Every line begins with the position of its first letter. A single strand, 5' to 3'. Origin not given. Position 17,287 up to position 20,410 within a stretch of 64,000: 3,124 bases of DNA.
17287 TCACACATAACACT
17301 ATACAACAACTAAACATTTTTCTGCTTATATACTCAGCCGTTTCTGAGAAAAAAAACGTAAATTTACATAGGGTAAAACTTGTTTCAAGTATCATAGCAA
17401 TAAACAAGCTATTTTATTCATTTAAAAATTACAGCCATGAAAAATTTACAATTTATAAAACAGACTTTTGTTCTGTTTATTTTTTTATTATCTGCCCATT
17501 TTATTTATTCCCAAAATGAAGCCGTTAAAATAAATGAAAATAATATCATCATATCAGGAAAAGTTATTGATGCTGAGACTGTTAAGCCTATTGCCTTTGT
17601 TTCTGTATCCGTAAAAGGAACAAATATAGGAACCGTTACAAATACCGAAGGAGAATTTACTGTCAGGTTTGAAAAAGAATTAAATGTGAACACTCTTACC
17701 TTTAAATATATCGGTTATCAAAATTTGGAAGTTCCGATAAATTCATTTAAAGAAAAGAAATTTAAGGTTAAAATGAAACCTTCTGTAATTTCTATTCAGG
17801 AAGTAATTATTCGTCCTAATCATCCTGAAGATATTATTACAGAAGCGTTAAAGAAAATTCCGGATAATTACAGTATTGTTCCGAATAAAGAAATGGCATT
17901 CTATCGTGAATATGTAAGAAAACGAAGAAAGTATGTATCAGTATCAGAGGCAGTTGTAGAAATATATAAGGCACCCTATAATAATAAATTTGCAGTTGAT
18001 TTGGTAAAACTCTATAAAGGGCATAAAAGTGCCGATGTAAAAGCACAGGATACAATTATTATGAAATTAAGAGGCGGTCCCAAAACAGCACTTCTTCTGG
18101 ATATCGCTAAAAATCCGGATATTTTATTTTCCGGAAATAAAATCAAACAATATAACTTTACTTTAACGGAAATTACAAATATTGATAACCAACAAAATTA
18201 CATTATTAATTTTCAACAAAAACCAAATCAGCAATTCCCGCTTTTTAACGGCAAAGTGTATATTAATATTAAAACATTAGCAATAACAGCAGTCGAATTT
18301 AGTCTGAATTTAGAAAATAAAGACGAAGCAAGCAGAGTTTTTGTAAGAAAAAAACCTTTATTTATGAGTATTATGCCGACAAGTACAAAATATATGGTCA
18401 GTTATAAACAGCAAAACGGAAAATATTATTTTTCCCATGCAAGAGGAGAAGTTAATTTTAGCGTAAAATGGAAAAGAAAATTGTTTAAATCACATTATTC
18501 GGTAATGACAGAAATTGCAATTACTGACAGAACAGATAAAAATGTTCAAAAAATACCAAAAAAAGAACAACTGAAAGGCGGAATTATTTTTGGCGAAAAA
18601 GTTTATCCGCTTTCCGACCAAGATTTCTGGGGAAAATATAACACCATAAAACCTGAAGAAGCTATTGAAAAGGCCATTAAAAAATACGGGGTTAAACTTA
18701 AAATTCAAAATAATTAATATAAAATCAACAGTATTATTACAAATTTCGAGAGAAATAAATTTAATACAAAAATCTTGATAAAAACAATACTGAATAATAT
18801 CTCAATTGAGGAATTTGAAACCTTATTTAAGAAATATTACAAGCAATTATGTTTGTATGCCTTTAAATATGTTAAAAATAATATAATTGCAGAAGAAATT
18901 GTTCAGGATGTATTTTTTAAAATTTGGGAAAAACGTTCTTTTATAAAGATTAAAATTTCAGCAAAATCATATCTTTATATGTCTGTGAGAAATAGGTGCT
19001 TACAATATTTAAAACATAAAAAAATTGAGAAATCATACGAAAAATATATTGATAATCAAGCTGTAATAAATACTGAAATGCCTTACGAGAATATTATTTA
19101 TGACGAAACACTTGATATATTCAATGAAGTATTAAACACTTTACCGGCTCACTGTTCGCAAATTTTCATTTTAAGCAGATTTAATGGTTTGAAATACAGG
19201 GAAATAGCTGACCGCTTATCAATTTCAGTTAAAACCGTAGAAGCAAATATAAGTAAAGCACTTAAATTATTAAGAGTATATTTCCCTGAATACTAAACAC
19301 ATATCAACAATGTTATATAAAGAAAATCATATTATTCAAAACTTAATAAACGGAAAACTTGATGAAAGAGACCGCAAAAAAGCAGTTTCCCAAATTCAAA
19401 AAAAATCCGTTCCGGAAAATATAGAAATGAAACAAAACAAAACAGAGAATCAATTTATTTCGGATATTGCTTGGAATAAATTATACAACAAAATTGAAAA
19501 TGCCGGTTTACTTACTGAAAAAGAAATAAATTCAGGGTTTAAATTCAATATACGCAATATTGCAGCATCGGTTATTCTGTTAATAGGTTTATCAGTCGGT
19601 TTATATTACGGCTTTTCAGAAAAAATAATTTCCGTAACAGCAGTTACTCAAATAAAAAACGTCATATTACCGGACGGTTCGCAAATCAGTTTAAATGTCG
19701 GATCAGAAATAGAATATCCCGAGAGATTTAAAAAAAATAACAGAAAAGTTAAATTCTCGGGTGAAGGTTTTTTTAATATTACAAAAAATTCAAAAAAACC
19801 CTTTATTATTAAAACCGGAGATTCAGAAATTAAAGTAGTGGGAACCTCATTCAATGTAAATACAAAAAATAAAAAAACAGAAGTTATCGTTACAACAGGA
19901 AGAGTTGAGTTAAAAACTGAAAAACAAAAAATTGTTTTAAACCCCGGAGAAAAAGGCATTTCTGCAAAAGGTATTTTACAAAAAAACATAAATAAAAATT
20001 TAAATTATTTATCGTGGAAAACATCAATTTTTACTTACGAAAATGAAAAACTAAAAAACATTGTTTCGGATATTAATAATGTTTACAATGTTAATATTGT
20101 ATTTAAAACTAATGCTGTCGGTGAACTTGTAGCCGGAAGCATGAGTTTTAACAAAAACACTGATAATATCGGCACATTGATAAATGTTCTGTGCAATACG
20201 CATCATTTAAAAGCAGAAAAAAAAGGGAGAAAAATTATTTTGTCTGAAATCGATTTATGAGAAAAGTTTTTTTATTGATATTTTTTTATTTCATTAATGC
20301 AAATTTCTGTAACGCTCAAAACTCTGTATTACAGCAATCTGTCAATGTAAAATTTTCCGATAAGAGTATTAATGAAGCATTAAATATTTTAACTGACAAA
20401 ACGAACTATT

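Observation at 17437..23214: ECF sigma / FecR pair coupled to an STN-domain protein with no TonB-dependent barrel, plus a barrel-less paralog upstream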

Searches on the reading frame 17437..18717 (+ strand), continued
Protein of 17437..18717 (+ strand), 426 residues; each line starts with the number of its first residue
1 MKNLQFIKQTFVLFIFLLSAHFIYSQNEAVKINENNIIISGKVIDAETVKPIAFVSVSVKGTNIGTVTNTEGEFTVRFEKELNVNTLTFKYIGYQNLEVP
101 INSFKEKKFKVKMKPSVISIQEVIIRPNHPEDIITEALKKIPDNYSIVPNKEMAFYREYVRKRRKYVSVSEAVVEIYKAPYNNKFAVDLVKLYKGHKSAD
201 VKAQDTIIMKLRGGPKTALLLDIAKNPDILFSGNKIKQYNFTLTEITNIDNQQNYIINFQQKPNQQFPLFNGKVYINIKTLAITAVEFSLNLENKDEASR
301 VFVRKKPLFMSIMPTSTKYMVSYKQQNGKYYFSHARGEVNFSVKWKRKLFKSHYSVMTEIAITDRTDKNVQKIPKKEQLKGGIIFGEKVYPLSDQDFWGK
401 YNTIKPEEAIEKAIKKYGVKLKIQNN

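Call 48: fold_search(model_id=the predicted structure, library=pdb)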
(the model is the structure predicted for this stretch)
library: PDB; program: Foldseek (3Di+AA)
matches with E <= 10: 1413; with E <= 0.001: 25
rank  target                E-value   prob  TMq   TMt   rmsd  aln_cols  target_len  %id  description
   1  9hfj                  1.8e-06  1.00  0.17  0.85   2.2        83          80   28  Crystal structure of the NTE domain of SusCdex (BT3090) dextran transporter (released 2025-11-26)
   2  3bk5                  2.1e-06  1.00  0.25  0.39  10.9       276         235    9  Crystal structure of putative outer membrane lipoprotein-sorting protein domain from Vibrio parahaemolyticus (released 2008-02-05)
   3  9tp6_A                2.1e-06  1.00  0.25  0.38  10.8       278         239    9  Structure of LolA3 from Porphyromonas gingivalis (released 2026-02-18)
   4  4z48_A                3.6e-06  1.00  0.23  0.35  10.7       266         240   11  Crystal structure of a DUF1329 family protein (DESPIG_00262) from Desulfovibrio piger ATCC 29098 at 1.75 A resolution (released 2015-04-22)
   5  9tp6_B                4.0e-06  1.00  0.25  0.38  10.1       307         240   10  Structure of LolA3 from Porphyromonas gingivalis (released 2026-02-18)
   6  2v42_B                1.2e-05  1.00  0.19  0.27  17.5       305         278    6  Crystal structure of RseB: a sensor for periplasmic stress response in E. coli (released 2007-08-28)
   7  3buu_A                1.9e-05  1.00  0.23  0.37  11.8       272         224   10  Crystal structure of LolA superfamily protein NE2245 from Nitrosomonas europaea (released 2008-01-22)
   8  2v42_A                3.2e-05  0.99  0.18  0.25  20.9       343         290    7  Crystal structure of RseB: a sensor for periplasmic stress response in E. coli (released 2007-08-28)
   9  3buu_B                3.5e-05  1.00  0.20  0.32  11.7       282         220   10  Crystal structure of LolA superfamily protein NE2245 from Nitrosomonas europaea (released 2008-01-22)
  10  1lsh_A                4.2e-05  0.99  0.23  0.12  18.1       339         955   12  LIPID-PROTEIN INTERACTIONS IN LIPOVITELLIN (released 2002-07-31)
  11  3m4w_C                4.6e-05  0.99  0.17  0.26  18.0       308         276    6  Structural basis for the negative regulation of bacterial stress response by RseB (released 2010-05-05)
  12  6in9_A                5.2e-05  1.00  0.19  0.28  16.2       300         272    6  Crystal structure of MucB in complex with MucA(peri) (released 2019-07-24)
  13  6jau_A                5.4e-05  0.98  0.17  0.24  18.4       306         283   10  The complex structure of Pseudomonas aeruginosa MucA/MucB. (released 2020-01-29)
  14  3m4w_D                6.0e-05  0.99  0.19  0.28  19.7       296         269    7  Structural basis for the negative regulation of bacterial stress response by RseB (released 2010-05-05)
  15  3m4w_A                8.3e-05  0.96  0.17  0.24  20.7       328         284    6  Structural basis for the negative regulation of bacterial stress response by RseB (released 2010-05-05)
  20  6in9_B                2.3e-04  0.96  0.17  0.25  19.0       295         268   10  Crystal structure of MucB in complex with MucA(peri) (released 2019-07-24)
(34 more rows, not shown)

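Call 74: find_encoding_contigs(protein=P0192, flank=5000, max_places=2)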
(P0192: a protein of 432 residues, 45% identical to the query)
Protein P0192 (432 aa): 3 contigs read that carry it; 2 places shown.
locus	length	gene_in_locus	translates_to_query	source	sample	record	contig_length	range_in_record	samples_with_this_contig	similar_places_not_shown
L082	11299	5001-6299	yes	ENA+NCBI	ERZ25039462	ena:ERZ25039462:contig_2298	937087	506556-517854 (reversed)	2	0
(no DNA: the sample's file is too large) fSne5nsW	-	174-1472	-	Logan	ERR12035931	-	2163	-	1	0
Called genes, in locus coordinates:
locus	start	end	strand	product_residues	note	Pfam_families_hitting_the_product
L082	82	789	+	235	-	PF00696:AA_kinase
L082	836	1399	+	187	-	PF01765:RRF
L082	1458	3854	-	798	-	PF01804:Penicil_amidase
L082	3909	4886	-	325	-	PF04055:Radical_SAM, PF13186:SPASM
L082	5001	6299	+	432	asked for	PF13620:CarboxypepD_reg, PF13715:CarbopepD_reg_2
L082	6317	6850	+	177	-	PF07638:Sigma70_ECF, PF04542:Sigma70_r2, PF08281:Sigma70_r4_2, PF04545:Sigma70_r4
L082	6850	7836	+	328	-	PF04773:FecR, PF16344:FecR_C (weak)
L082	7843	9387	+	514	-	PF13620:CarboxypepD_reg, PF13715:CarbopepD_reg_2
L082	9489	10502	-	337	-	PF00691:OmpA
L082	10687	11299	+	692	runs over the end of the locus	PF13292:DXP_synthase_N, PF00456:Transketolase_N (faint), PF00676:E1_dh (weak), PF02775:TPP_enzyme_C (weak), PF02779:Transket_pyr, PF02780:Transketolase_C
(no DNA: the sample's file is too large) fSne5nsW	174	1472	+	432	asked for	PF13620:CarboxypepD_reg, PF13715:CarbopepD_reg_2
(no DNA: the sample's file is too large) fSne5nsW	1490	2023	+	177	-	PF07638:Sigma70_ECF, PF04542:Sigma70_r2, PF08281:Sigma70_r4_2, PF04545:Sigma70_r4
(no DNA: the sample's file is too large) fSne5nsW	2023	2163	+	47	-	?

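Call 75: find_encoding_contigs(protein=P0239, flank=5000, max_places=2)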
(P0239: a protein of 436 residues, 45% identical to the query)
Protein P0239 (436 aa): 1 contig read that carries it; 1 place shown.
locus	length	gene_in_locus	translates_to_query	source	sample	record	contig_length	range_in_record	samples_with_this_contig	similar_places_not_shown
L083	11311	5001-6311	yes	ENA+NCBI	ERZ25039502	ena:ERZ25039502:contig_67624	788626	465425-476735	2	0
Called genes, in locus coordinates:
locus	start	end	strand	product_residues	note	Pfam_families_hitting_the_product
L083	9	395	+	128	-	PF00380:Ribosomal_S9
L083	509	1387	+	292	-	PF00318:Ribosomal_S2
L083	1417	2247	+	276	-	PF00889:EF_TS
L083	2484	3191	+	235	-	PF00696:AA_kinase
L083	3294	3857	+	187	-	PF01765:RRF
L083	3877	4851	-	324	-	PF04055:Radical_SAM, PF13186:SPASM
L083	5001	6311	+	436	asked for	PF13620:CarboxypepD_reg (weak), PF13715:CarbopepD_reg_2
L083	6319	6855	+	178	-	PF07638:Sigma70_ECF (weak), PF04542:Sigma70_r2, PF08281:Sigma70_r4_2, PF04545:Sigma70_r4 (weak)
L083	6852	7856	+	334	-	PF04773:FecR, PF16344:FecR_C (weak)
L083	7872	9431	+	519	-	PF13620:CarboxypepD_reg, PF13715:CarbopepD_reg_2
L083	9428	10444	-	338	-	PF00691:OmpA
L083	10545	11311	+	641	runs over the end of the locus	PF13292:DXP_synthase_N, PF00456:Transketolase_N (faint), PF00676:E1_dh, PF02779:Transket_pyr, PF02780:Transketolase_C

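Call 76: find_encoding_contigs(protein=P0190, flank=5000, max_places=2)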
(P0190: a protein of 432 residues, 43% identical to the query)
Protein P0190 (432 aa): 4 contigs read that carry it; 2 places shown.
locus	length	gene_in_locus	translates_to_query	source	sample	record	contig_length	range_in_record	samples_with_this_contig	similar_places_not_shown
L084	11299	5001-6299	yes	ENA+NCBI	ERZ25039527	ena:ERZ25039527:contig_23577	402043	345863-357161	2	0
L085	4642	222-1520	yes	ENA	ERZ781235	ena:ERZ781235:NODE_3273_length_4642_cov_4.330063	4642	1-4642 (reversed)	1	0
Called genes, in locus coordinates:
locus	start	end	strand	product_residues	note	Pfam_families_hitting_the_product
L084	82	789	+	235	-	PF00696:AA_kinase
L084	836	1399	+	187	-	PF01765:RRF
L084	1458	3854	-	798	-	PF01804:Penicil_amidase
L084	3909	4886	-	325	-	PF04055:Radical_SAM, PF13186:SPASM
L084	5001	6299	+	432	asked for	PF13620:CarboxypepD_reg, PF23591:CILP (faint), PF13715:CarbopepD_reg_2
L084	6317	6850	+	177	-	PF07638:Sigma70_ECF, PF04542:Sigma70_r2, PF08281:Sigma70_r4_2, PF04545:Sigma70_r4 (weak)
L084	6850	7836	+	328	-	PF04773:FecR, PF16344:FecR_C (weak)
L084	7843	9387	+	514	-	PF13620:CarboxypepD_reg, PF13715:CarbopepD_reg_2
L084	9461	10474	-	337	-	PF00691:OmpA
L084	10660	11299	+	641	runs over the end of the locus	PF13292:DXP_synthase_N, PF00456:Transketolase_N (faint), PF00676:E1_dh (weak), PF02775:TPP_enzyme_C (weak), PF02779:Transket_pyr, PF02780:Transketolase_C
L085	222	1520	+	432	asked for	PF13620:CarboxypepD_reg, PF23591:CILP (faint), PF13715:CarbopepD_reg_2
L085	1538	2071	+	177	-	PF07638:Sigma70_ECF, PF04542:Sigma70_r2, PF08281:Sigma70_r4_2, PF04545:Sigma70_r4 (weak)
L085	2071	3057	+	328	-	PF04773:FecR, PF16344:FecR_C (weak)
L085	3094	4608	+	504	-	PF13620:CarboxypepD_reg, PF13715:CarbopepD_reg_2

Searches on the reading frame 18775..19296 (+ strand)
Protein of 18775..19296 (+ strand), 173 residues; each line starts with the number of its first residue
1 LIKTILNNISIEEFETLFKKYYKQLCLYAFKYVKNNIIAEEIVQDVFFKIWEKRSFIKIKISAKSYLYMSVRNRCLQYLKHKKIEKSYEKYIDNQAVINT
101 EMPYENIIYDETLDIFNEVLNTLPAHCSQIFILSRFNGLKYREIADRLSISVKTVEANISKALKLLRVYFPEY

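Call 3: search_protein_families(library=pfam, proteins=[window:18775-19296:+], max_evalue=1)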
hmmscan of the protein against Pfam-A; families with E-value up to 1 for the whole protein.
window:18775-19296:+ (173 aa): 11 families
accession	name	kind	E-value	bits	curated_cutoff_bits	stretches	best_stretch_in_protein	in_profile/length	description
PF08281.18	Sigma70_r4_2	-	6.4e-15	55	25.7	1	116-166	4-54/54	Sigma-70, region 4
PF04542.20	Sigma70_r2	-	2.7e-12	46.7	24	1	17-82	1-68/71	Sigma-70 region 2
PF04545.22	Sigma70_r4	-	1.2e-06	28.3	24.1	1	119-167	1-49/50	Sigma-70, region 4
PF00196.25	GerE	-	0.00092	19.2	23.5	1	137-167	16-46/57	Bacterial regulatory proteins, luxR family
PF07638.17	Sigma70_ECF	-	0.0017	18.7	21.1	1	119-160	132-173/185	ECF sigma factor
PF13412.12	HTH_24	-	0.0033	17.4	21.9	1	131-161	10-40/48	Winged helix-turn-helix DNA-binding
PF12376.13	DUF3654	-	0.017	15.7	25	1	18-111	23-114/138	Protein of unknown function (DUF3654)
PF13384.12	HTH_23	-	0.017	15.3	24.6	1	137-156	16-35/50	Homeodomain-like domain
PF08279.18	HTH_11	-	0.09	13.1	25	1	132-161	10-38/55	HTH domain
PF13613.12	HTH_Tnp_4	-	0.12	12.4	27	1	138-168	19-49/53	Helix-turn-helix of DDE superfamily endonuclease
PF01399.33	PCI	-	0.25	12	22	0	135-164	36-65/84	PCI domain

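Call 4: search_protein_families(library=ncbifam, proteins=[window:18775-19296:+], max_evalue=1)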
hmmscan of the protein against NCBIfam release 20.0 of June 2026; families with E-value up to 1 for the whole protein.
window:18775-19296:+ (173 aa): 98 families (the best 25 are shown)
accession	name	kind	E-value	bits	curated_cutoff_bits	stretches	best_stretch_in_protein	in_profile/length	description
TIGR02985.1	Sig70_bacteroi1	subfamily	5.2e-52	176.3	126.4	1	13-168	2-160/162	RNA polymerase sigma-70 factor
TIGR02937.1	sigma70-ECF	superfamily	4.7e-28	97.9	42.9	1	12-169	1-164/165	sigma-70 family RNA polymerase sigma factor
NF058625.1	sigma_PG0214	equivalog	9.3e-27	93.8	130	1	12-168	4-159/170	GFO_1088 family ECF-type sigma factor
NF009172.0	PRK12519.1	subfamily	8.1e-19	67.9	222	1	15-167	32-186/194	RNA polymerase sigma factor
NF009179.0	PRK12527.1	equivalog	1.1e-18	67.8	162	1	19-169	2-152/159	RNA polymerase sigma factor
NF007232.0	PRK09651.1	subfamily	4.3e-17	62.7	185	1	10-164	9-162/173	RNA polymerase sigma factor FecI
NF041727.1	ECF_sigma_FecI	equivalog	5.9e-17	62.2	260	1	9-163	8-161/169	ferric citrate uptake sigma factor FecI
TIGR02959.1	SigZ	equivalog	1.8e-16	60.5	168.65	1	19-168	2-146/170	RNA polymerase sigma factor SigZ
TIGR02983.1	SigE-fam_strep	subfamily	6.7e-16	58.6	141.55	1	12-168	6-156/162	SigE family RNA polymerase sigma factor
NF007216.0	PRK09638.1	equivalog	2.1e-15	56.9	194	1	13-167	19-171/180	RNA polymerase sigma factor SigY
NF005448.0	PRK07037.1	equivalog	2.8e-15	56.3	190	1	21-164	21-165/186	RNA polymerase factor sigma-70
TIGR02950.1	SigM_subfam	subfamily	3.1e-15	56.4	147.95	1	15-166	3-154/159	RNA polymerase sigma factor, SigM family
NF053879.1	RNAPolSigSigVBac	equivalog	4.1e-15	55.8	190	1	17-169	9-154/160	RNA polymerase sigma factor SigV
NF009166.1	PRK12513.1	equivalog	7.4e-15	55.2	206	1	13-168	23-184/193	RNA polymerase sigma factor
NF007215.0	PRK09637.1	equivalog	1.2e-14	54.8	212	1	14-169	3-153/181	RNA polymerase sigma factor SigZ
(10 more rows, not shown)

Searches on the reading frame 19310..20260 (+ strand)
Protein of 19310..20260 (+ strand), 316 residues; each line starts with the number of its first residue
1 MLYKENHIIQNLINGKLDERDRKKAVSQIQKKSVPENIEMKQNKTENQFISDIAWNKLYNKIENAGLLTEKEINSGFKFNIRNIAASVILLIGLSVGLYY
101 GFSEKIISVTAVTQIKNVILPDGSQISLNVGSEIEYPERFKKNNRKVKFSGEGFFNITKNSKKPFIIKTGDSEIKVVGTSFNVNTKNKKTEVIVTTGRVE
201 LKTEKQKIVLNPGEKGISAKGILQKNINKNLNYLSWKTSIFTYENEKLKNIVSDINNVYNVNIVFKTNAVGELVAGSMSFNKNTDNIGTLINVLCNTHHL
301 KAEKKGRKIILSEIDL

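Call 3: search_protein_families(library=pfam, proteins=[window:19310-20260:+], max_evalue=1)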
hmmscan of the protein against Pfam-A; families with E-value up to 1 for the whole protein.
window:19310-20260:+ (316 aa): 3 families
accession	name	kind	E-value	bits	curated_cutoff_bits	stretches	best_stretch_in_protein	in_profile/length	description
PF04773.18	FecR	-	2.8e-18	66.6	24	1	109-200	4-97/97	FecR protein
PF16344.10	FecR_C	-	2.3e-09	37.6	24.4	1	241-311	2-70/70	FecR, C-terminal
PF03486.20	HI0933_like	-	0.019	14.9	50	1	132-255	24-147/244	HI0933-like protein Rossmann domain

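Call 4: search_protein_families(library=ncbifam, proteins=[window:19310-20260:+], max_evalue=1)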
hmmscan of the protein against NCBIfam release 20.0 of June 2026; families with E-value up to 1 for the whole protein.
window:19310-20260:+ (316 aa): 1 family
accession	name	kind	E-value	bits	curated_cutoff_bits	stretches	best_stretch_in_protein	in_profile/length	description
NF007296.1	PRK09774.1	equivalog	5.2e-14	52.1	385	1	78-297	72-295/313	ferric citrate uptake sigma factor regulator FecR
